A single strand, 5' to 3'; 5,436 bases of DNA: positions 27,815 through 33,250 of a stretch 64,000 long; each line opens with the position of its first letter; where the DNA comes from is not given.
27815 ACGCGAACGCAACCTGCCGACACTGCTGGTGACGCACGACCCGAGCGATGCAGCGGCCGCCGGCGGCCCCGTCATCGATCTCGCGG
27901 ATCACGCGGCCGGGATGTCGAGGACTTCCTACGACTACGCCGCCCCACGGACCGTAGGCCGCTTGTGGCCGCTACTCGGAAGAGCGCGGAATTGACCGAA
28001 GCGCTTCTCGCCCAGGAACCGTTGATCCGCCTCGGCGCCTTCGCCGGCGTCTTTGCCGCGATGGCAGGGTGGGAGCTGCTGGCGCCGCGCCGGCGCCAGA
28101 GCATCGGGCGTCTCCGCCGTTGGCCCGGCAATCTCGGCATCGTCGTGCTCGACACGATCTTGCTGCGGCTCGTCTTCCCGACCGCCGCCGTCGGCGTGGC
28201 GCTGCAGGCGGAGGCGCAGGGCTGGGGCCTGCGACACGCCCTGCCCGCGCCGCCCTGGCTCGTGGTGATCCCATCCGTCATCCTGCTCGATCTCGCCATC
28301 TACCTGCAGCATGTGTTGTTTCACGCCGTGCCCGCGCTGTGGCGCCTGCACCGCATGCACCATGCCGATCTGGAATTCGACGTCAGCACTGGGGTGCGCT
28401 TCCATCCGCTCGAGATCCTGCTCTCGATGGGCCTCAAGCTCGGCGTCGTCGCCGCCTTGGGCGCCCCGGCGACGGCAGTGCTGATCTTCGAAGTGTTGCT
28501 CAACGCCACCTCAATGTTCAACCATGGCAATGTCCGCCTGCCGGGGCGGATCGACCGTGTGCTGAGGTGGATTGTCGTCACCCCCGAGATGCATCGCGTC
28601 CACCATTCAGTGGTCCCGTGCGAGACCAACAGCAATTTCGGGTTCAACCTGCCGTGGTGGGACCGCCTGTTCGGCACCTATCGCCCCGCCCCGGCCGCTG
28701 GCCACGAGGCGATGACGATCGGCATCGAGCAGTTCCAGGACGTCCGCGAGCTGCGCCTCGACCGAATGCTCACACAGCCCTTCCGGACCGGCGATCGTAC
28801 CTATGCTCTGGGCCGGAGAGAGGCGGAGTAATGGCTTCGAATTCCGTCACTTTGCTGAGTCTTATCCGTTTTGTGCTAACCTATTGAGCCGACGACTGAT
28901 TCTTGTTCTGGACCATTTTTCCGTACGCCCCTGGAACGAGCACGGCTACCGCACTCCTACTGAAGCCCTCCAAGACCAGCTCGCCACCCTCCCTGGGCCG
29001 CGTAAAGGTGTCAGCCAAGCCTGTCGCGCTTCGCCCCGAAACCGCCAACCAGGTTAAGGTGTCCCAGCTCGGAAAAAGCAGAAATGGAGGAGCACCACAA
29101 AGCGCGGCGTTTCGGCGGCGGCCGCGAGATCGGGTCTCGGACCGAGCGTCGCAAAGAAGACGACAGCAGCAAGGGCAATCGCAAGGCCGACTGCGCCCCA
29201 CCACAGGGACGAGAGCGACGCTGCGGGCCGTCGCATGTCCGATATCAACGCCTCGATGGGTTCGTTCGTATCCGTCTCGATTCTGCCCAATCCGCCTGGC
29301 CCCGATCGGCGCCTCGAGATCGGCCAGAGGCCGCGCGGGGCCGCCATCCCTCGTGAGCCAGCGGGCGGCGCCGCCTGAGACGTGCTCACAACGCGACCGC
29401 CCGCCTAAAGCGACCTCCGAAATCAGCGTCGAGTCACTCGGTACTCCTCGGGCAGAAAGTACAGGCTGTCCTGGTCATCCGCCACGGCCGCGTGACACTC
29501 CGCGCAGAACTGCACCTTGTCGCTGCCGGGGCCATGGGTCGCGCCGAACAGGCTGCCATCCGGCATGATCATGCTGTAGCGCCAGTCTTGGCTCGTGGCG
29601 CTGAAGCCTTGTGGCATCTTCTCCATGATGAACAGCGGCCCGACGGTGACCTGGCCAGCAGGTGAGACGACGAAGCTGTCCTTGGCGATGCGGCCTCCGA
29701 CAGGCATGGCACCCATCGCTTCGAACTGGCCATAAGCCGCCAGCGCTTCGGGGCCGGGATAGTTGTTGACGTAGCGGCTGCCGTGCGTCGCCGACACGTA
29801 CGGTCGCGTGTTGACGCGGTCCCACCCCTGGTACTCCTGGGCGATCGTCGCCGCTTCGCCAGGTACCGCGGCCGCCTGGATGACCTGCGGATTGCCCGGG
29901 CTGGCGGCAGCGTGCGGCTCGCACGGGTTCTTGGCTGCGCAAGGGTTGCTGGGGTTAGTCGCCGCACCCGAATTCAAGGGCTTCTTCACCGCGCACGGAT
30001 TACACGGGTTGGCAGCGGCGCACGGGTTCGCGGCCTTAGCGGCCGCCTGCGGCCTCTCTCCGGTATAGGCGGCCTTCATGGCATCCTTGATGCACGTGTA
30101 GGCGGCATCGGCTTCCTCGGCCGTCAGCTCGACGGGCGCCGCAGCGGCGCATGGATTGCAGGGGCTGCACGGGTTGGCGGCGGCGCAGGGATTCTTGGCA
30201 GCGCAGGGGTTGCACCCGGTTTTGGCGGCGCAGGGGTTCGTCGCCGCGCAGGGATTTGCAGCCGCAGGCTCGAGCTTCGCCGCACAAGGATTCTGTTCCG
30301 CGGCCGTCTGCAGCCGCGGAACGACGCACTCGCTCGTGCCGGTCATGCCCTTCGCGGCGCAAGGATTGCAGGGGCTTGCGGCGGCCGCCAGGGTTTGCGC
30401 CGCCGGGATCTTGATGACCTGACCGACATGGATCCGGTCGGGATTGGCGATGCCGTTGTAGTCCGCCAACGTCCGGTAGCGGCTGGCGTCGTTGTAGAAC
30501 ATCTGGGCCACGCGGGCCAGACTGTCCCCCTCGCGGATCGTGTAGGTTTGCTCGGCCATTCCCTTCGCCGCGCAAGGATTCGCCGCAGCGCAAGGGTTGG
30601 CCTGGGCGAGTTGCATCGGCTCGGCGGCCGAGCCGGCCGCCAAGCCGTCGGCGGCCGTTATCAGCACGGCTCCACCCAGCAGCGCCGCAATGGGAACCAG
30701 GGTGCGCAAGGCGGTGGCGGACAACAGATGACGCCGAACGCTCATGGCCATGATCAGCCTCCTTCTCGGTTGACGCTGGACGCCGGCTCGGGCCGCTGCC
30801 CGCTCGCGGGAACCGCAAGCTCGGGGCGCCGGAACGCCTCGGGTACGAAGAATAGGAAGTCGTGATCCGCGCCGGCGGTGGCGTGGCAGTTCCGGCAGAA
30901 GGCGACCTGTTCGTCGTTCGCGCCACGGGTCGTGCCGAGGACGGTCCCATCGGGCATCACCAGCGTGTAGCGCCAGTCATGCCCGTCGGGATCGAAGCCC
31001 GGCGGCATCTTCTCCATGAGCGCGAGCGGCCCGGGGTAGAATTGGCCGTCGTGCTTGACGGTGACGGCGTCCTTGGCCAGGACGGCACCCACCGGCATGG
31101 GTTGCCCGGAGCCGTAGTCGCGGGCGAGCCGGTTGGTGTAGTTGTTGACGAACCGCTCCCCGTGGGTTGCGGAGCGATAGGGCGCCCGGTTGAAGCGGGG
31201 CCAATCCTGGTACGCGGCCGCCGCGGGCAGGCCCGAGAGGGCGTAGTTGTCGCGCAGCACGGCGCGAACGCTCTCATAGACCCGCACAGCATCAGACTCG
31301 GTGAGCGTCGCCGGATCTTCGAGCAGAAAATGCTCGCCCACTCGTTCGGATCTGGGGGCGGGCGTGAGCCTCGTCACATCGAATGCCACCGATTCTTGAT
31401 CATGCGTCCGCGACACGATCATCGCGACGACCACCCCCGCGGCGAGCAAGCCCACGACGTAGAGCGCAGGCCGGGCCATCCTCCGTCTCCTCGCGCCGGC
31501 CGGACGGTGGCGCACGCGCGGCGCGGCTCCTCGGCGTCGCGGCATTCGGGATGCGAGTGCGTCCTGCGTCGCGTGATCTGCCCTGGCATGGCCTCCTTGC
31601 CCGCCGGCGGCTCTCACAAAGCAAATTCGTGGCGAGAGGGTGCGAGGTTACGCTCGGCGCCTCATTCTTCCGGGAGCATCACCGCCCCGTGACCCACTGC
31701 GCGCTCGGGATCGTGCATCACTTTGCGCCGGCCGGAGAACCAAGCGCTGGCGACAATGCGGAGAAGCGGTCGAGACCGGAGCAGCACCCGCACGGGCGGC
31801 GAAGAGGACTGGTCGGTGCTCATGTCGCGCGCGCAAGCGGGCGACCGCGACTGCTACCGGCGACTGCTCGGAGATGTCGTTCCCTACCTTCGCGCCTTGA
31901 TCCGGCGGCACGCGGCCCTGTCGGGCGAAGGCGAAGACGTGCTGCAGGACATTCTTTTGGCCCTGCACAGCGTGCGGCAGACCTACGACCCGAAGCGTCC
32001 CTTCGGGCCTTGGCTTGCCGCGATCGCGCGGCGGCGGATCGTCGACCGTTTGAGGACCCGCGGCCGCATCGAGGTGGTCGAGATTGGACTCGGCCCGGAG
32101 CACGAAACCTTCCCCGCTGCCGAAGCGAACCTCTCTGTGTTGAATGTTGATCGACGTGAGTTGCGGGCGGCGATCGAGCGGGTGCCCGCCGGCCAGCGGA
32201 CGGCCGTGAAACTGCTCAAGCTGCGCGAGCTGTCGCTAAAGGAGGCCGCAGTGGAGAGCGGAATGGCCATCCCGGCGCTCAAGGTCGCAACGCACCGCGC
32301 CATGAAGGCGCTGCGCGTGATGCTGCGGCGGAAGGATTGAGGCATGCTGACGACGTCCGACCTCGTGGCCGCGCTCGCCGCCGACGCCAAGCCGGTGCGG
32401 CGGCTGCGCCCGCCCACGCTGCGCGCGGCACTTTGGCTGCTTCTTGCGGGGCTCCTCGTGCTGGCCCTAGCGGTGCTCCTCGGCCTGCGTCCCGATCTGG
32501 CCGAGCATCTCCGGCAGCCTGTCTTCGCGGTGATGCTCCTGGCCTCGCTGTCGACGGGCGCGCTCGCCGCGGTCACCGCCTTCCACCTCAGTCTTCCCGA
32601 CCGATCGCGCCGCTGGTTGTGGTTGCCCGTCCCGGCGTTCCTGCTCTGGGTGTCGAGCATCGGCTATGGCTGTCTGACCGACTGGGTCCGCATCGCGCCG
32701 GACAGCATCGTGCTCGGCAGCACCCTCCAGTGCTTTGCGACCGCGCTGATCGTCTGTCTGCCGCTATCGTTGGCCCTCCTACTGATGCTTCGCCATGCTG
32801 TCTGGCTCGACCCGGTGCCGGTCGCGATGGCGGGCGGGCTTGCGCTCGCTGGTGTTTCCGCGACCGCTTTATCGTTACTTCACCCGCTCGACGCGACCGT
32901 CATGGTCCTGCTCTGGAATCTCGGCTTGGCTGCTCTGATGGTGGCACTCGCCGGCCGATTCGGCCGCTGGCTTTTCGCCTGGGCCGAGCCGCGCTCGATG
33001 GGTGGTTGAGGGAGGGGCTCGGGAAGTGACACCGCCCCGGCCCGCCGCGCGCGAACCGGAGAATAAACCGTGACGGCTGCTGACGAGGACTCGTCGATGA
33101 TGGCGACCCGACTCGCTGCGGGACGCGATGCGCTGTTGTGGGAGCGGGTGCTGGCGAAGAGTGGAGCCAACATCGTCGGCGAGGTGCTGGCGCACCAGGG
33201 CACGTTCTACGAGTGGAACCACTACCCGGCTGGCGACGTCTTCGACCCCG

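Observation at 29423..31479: Two-gene P460-like operon; one member is a LysM fusion with 17 [N/S]PC cysteine repeats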

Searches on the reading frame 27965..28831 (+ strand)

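Call 16: search_protein_families(library=pfam, proteins=[window:27965-28831:+], max_evalue=0.001)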
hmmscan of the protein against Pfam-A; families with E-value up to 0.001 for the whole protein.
window:27965-28831:+ (288 aa): 1 family
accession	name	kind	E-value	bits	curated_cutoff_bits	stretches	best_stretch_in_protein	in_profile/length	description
PF04116.19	FA_hydroxylase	-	7.1e-28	98.1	31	1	105-238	5-132/132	Fatty acid hydroxylase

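Call 65: search_protein_families(library=ncbifam, proteins=[window:27965-28831:+], max_evalue=0.001)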
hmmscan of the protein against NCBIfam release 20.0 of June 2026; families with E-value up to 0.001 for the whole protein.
window:27965-28831:+ (288 aa): 1 family
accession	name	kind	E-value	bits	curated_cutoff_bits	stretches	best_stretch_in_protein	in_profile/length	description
NF052566.1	OrLpdHdlsOlsERhiz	equivalog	4.5e-24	85.3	475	1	96-274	114-284/293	ornithine lipid hydroxylase OlsE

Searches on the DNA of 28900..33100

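Call 99: search_rna_families(source=window, start=28900, end=33100, threshold=evalue, max_evalue=0.1)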
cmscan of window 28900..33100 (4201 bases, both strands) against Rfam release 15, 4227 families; matches with E-value up to 0.1: 0.
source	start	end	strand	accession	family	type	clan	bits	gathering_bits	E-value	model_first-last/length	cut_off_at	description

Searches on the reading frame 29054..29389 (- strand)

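Call 64: search_protein_families(library=pfam, proteins=[window:29054-29389:-], max_evalue=0.01)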
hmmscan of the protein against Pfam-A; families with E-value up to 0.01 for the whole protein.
window:29054-29389:- (111 aa): 1 family
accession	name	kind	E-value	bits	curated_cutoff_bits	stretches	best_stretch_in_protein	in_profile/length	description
PF06532.16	NrsF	-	7.2e-07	29.7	26.8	1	55-103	9-57/204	Negative regulator of sigma F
